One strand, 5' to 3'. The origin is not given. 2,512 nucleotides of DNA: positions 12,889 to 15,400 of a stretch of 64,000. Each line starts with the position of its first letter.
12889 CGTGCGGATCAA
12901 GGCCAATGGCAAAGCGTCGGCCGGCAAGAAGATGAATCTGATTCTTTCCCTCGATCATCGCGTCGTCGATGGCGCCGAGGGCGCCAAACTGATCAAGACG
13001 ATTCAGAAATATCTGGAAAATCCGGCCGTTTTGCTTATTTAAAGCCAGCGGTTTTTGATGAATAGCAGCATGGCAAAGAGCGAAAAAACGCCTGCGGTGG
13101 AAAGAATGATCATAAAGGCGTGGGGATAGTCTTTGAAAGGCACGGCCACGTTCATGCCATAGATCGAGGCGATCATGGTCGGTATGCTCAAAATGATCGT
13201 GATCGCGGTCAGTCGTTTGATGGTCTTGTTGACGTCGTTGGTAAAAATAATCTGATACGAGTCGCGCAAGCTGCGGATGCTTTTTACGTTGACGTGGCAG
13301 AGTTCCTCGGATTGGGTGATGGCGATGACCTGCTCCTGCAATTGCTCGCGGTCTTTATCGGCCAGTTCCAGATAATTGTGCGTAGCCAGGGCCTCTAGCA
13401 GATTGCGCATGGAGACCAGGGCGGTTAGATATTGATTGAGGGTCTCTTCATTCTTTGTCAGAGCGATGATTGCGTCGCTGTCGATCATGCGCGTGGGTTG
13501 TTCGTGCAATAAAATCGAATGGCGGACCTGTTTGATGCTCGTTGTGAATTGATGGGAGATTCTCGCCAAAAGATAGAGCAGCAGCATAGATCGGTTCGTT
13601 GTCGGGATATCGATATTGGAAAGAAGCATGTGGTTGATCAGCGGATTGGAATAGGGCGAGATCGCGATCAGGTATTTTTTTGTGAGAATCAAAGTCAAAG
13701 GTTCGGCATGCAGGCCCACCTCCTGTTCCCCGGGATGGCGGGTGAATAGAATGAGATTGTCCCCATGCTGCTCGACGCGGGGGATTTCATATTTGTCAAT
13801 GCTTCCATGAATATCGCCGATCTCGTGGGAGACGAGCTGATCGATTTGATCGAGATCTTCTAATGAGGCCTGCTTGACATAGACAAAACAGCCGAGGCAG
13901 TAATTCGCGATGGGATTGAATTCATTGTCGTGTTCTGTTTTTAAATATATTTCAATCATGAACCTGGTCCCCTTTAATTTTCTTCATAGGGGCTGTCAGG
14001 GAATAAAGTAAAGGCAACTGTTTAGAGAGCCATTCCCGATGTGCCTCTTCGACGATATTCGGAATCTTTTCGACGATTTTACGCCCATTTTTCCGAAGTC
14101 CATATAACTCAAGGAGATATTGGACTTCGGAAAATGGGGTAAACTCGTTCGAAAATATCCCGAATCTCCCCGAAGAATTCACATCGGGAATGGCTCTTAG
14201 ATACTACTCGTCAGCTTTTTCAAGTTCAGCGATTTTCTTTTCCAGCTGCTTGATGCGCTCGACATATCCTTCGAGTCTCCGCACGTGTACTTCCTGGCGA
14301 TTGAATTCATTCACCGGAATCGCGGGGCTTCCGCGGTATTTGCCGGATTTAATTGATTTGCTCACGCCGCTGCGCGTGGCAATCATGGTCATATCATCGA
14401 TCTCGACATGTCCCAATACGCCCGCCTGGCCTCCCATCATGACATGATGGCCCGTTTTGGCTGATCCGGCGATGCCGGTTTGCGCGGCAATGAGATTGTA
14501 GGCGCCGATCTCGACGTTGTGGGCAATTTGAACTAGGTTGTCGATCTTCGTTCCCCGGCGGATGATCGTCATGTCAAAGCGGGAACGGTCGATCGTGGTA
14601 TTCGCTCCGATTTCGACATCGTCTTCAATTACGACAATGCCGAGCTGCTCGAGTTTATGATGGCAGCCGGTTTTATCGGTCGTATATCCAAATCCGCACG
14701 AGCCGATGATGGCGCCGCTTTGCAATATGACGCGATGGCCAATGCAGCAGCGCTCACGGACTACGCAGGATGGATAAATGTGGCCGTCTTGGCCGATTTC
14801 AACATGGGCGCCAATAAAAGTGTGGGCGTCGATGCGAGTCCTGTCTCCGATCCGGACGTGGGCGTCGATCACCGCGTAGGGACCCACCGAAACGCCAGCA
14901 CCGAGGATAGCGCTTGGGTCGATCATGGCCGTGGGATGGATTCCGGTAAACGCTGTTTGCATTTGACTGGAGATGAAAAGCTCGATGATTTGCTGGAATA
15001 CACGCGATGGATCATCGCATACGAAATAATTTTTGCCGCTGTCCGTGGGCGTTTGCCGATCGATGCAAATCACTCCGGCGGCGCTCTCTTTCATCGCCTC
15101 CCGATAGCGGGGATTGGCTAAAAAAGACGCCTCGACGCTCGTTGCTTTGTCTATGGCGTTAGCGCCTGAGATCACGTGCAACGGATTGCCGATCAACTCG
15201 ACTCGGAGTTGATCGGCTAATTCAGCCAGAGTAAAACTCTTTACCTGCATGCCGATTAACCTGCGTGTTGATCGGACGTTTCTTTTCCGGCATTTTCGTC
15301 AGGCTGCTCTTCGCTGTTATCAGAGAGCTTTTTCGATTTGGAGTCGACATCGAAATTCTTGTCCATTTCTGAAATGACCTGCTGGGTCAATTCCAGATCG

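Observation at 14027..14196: Family B: second MITE-like element with perfect 5-bp target-site duplications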

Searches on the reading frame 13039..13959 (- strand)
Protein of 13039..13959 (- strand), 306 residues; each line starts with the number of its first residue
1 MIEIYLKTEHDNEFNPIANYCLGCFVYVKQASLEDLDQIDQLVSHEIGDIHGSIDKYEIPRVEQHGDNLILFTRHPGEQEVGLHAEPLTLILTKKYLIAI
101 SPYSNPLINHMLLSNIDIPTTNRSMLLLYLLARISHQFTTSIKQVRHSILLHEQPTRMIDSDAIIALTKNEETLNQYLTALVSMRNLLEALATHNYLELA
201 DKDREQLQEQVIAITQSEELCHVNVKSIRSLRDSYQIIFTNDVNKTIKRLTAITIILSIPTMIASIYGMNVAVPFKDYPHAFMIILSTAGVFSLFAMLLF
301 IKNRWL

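Call 75: search_protein_families(library=pfam, proteins=[window:13039-13959:-], max_evalue=0.01)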
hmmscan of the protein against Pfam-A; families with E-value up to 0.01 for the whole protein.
window:13039-13959:- (306 aa): 1 family
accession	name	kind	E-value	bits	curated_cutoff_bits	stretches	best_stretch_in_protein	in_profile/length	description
PF01544.23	CorA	-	3.5e-30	105.8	27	1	26-302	7-292/292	CorA-like Mg2+ transporter protein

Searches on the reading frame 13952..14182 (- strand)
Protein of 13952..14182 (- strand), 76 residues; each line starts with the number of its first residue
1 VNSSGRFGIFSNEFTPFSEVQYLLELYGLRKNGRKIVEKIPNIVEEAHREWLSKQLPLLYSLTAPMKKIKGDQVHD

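Call 75: search_protein_families(library=pfam, proteins=[window:13952-14182:-], max_evalue=0.01)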
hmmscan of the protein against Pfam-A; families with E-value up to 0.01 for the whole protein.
window:13952-14182:- (76 aa): 0 families

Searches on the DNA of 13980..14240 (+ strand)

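Call 22: search_dna_similar(query=window:14027-14196:+, collection=plasmids, mode=distant, max_evalue=0.1, max_rows=25)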
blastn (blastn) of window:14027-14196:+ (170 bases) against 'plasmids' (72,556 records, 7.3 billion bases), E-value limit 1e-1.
No match.

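Call 66: search_rna_families(source=window, start=13980, end=14240, threshold=evalue, max_evalue=1)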
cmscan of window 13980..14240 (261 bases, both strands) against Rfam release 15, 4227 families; matches with E-value up to 1: 15.
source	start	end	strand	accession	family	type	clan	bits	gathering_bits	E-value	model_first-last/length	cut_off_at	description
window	14032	14191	-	RF04205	MIR2606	Gene; miRNA;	-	45.7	139.7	3.9e-06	1-165/165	no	MIR2606 microRNA precursor family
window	14081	14142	+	RF00705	mir-202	Gene; miRNA;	-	28.9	51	8.9e-05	1-76/76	no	mir-202 microRNA precursor family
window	14057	14165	+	RF04134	MIR7504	Gene; miRNA;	-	28.7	83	0.0025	1-124/124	no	MIR7504 microRNA precursor family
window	14083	14137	-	RF03217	mir-3167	Gene; miRNA;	-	27.2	86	0.0052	1-59/59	no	mir-3167 microRNA precursor family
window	14085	14140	+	RF03217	mir-3167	Gene; miRNA;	-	25.9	86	0.011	1-59/59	no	mir-3167 microRNA precursor family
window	14068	14154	+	RF03313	mir-1468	Gene; miRNA;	-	25.4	95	0.0064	1-86/86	no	mir-1468 microRNA precursor family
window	14057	14165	-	RF01024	mir-944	Gene; miRNA;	-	22.7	100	0.075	1-88/88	no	mir-944 microRNA precursor family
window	14054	14168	-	RF03984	MIR2933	Gene; miRNA;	-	20.6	70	0.048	1-112/112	no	MIR2933 microRNA precursor family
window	14078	14143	+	RF01936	mir-63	Gene; miRNA;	-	20.6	55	0.098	1-116/116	no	mir-63 microRNA precursor family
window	14078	14143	-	RF03872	MIR6426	Gene; miRNA;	-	20.2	96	0.12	1-84/84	no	MIR6426 microRNA precursor family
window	14197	14240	-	RF03081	DUF805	Cis-reg;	CL00115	19.6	51.1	0.22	24-68/68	5'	DUF805 RNA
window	14072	14150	+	RF00993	mir-1473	Gene; miRNA;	-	19.5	95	0.13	1-80/80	no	mir-1473 microRNA precursor family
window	14089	14134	-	RF03743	MIR7696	Gene; miRNA;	-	19.5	83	0.27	1-88/88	no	MIR7696 microRNA precursor family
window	14070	14152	-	RF02245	mir-788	Gene; miRNA;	-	19.2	90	0.13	1-80/80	no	mir-788 microRNA precursor family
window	14090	14133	+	RF03743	MIR7696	Gene; miRNA;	-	18.4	83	0.51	1-88/88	no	MIR7696 microRNA precursor family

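Call 68: search_dna_similar(query=window:14027-14062:+, collection=plasmids, mode=distant, max_evalue=10, max_rows=30)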
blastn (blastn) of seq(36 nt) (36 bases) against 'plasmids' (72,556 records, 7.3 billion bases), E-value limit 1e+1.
Records with a match: 8; places in all: 8; records where one place covers at least 80% of the query: 0.
Best place of each record, by identity: >=99% 1; 95-99% 7.
By first word of the organism name: Rhizobium 5; Hyphomicrobiales 1; Paracoccus 1; Salinibacter 1.
By predicted mobility (MOB-suite, as given by PLSDB): non-mobilizable 6; conjugative 1; mobilizable 1.
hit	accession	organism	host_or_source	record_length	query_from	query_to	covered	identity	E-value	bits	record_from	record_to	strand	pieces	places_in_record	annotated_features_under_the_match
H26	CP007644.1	Rhizobium etli bv. phaseoli str. IE4803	Phaseolus vulgaris,whole organism,nodule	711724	3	26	67%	95.8%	1e+0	37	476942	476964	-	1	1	GGDEF/EAL domain-containing protein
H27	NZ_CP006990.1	Rhizobium etli bv. mimosae str. IE4771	Phaseolus vulgaris,whole organism,nodule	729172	3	26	67%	95.8%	1e+0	37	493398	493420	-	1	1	EAL domain-containing protein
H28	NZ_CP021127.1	Rhizobium sp. Kim5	Phaseolus vulgaris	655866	3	26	67%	95.8%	1e+0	37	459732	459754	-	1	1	EAL domain-containing protein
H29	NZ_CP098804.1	Rhizobium anhuiense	Trifolium dubium,Cell culture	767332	3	26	67%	95.8%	1e+0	37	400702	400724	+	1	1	EAL domain-containing protein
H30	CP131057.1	Hyphomicrobiales bacterium UR115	tomato,bacteria,rhizosphere soil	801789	7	28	61%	95.5%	1e+0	37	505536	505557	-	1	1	none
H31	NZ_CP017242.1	Rhizobium etli 8C-3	Phaseolus vulgaris,cell culture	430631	12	32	58%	95.2%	4e+0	35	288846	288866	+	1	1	hypothetical protein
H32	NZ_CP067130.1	Paracoccus seriniphilus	cell culture,washing water of Bugula ...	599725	10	30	58%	95.2%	4e+0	35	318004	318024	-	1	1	glycosyltransferase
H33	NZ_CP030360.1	Salinibacter ruber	-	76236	13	30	50%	100.0%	4e+0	34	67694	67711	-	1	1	helicase-related protein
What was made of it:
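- Tried and rejected: BLAST of the element and of its 36-nt end against PLSDB plasmids gave nothing relevant (calls 22, 68).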

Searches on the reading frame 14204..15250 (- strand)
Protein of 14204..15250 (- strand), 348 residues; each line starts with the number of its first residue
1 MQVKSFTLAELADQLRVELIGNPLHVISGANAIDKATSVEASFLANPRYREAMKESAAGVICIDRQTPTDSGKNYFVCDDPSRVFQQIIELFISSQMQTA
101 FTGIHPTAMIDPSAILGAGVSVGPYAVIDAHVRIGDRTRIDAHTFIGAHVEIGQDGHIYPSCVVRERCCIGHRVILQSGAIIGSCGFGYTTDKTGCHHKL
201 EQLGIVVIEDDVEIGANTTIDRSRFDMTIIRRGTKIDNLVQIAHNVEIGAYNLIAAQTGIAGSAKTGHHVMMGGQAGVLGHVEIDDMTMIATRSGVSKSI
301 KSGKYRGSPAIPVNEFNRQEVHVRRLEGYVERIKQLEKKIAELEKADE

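Call 17: find_encoding_contigs(protein=window:14204-15250:-, flank=3000, max_places=6)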
Protein window:14204-15250:- (348 aa): 4 contigs read that carry it; 1 place shown.
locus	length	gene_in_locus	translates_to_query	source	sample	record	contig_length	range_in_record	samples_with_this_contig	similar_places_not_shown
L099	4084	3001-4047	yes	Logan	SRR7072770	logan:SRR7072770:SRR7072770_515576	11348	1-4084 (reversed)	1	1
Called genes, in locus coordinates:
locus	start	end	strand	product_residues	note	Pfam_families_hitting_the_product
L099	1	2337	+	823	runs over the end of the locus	PF08479:POTRA_2 (faint), PF07244:POTRA, PF08478:POTRA_1 (faint), PF07244:POTRA, PF01103:Omp85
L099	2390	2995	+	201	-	PF03938:OmpH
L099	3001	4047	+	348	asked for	PF04613:LpxD, PF25084:LbH_EIF2B (faint), PF25087:GMPPB_C, PF00132:Hexapep (weak)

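Call 25: find_homologous_proteins(query=window:14204-15250:-, max_evalue=1e-60)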
Query window:14204-15250:- (348 aa): 4801 proteins with E <= 1e-60 among 8000 candidates; the best 120 are listed.
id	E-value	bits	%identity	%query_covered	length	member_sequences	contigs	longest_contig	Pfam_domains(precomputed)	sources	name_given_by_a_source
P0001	3.0e-228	774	100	100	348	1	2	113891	PF00132.31,PF04613.20,PF25087.2,PF25084.2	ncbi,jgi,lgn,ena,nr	ncbi:MAG: lpxD [Parachlamydiales bacterium]|nr:lpxD [Parachlamydiales bacterium]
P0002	2.2e-186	636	82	99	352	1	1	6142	PF00132.31,PF04613.20,PF25087.2,PF25084.2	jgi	jgi:UDP-3-O-[3-hydroxymyristoyl] glucosamine N-acyltransferase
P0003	2.5e-175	600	79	99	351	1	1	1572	PF00132.31,PF04613.20,PF25087.2,PF25084.2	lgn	-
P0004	4.5e-175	599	79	98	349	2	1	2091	PF14602.13,PF00132.31,PF04613.20,PF25087.2,PF25084.2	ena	-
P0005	1.4e-173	594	75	100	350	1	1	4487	PF14602.13,PF00132.31,PF04613.20,PF25087.2,PF25084.2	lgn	-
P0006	2.1e-173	594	77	99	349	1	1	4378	PF14602.13,PF00132.31,PF04613.20,PF25087.2,PF25084.2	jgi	jgi:UDP-3-O-[3-hydroxymyristoyl] glucosamine N-acyltransferase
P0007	2.3e-172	590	76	99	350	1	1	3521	PF14602.13,PF00132.31,PF04613.20,PF25087.2,PF25084.2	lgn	-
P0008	9.9e-172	588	76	99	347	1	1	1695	PF00132.31,PF04613.20,PF25087.2,PF25084.2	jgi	jgi:UDP-3-O-[3-hydroxymyristoyl] glucosamine N-acyltransferase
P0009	8.8e-170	582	78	97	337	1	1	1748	PF14602.13,PF00132.31,PF04613.20,PF25087.2,PF25084.2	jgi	jgi:UDP-3-O-[3-hydroxymyristoyl] glucosamine N-acyltransferase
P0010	2.2e-169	581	74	99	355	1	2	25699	PF14602.13,PF00132.31,PF04613.20,PF25087.2,PF25084.2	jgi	jgi:UDP-3-O-[3-hydroxymyristoyl] glucosamine N-acyltransferase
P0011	2.5e-168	577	73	99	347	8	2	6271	PF14602.13,PF00132.31,PF04613.20,PF25087.2,PF25084.2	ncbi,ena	-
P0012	9.0e-167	572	73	99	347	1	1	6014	PF00132.31,PF04613.20,PF25087.2,PF25084.2,PF24894.2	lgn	-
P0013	1.4e-166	571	75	98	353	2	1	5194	PF14602.13,PF00132.31,PF04613.20,PF25087.2,PF25084.2,PF24894.2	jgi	-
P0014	6.1e-166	569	75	98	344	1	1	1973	PF00132.31,PF04613.20,PF25087.2,PF25084.2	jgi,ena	jgi:UDP-3-O-[3-hydroxymyristoyl] glucosamine N-acyltransferase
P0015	6.2e-165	566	75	99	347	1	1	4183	PF00132.31,PF04613.20,PF25087.2,PF25084.2,PF21711.4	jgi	jgi:UDP-3-O-[3-hydroxymyristoyl] glucosamine N-acyltransferase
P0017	1.2e-162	558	73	99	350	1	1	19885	PF00132.31,PF04613.20,PF25087.2,PF25084.2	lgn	-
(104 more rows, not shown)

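Call 27: find_encoding_contigs(protein=P0002, flank=3000, max_places=3)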
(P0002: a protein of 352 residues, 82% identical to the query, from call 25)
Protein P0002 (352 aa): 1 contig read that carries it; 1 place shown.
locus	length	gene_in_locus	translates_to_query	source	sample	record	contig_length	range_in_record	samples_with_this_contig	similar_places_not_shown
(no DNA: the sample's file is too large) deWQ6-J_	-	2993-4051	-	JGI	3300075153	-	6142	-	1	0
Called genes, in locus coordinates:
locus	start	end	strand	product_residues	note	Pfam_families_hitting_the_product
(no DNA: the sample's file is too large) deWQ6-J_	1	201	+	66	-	?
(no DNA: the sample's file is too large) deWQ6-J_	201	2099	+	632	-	PF07244:POTRA, PF08478:POTRA_1 (faint), PF07244:POTRA, PF01103:Omp85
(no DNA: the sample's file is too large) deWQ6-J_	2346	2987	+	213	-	PF03938:OmpH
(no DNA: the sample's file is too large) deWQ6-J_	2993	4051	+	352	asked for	PF04613:LpxD, PF25084:LbH_EIF2B (weak), PF25087:GMPPB_C, PF00132:Hexapep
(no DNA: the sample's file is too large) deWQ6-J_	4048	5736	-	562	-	PF03577:Peptidase_C69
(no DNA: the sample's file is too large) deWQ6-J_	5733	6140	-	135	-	?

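Call 28: find_encoding_contigs(protein=P0010, flank=3000, max_places=3)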
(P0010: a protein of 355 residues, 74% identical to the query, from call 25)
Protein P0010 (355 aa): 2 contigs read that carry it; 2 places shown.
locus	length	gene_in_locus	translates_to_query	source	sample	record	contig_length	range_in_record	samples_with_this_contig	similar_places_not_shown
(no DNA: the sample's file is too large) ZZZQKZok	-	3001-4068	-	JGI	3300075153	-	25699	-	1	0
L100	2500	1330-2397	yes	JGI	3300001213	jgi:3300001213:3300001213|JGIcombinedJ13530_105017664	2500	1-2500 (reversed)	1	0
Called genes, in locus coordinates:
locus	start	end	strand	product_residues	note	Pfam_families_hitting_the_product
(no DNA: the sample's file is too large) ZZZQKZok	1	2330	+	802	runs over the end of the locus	PF07244:POTRA, PF08478:POTRA_1 (faint), PF08479:POTRA_2 (faint), PF07244:POTRA, PF01103:Omp85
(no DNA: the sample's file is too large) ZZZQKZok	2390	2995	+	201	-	PF03938:OmpH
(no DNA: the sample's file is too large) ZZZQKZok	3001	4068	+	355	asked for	PF04613:LpxD, PF25084:LbH_EIF2B (weak), PF25087:GMPPB_C, PF00132:Hexapep, PF14602:Hexapep_2 (faint), PF25087:GMPPB_C (weak), PF00132:Hexapep (weak)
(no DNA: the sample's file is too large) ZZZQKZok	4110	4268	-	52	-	?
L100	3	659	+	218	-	?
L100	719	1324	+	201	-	PF03938:OmpH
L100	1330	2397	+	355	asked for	PF04613:LpxD, PF25084:LbH_EIF2B (weak), PF25087:GMPPB_C, PF00132:Hexapep, PF14602:Hexapep_2 (faint), PF25087:GMPPB_C (weak), PF00132:Hexapep (weak)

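Call 29: find_encoding_contigs(protein=P0017, flank=3000, max_places=3)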
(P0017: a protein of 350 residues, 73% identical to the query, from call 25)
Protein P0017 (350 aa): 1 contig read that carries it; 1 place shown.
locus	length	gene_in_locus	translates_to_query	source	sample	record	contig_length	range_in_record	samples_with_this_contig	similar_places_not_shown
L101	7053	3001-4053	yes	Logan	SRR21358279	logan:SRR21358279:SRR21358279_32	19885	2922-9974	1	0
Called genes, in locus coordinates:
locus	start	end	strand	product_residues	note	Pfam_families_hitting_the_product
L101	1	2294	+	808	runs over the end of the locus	PF07244:POTRA, PF08478:POTRA_1 (faint), PF08479:POTRA_2 (faint), PF07244:POTRA, PF01103:Omp85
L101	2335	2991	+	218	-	PF03938:OmpH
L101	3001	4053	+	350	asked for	PF04613:LpxD, PF25084:LbH_EIF2B, PF25087:GMPPB_C, PF00132:Hexapep, PF25087:GMPPB_C (weak), PF00132:Hexapep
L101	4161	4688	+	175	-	PF04430:DUF498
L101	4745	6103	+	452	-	PF03421:Acetyltransf_14 (weak)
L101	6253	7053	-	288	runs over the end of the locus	PF07485:DUF1529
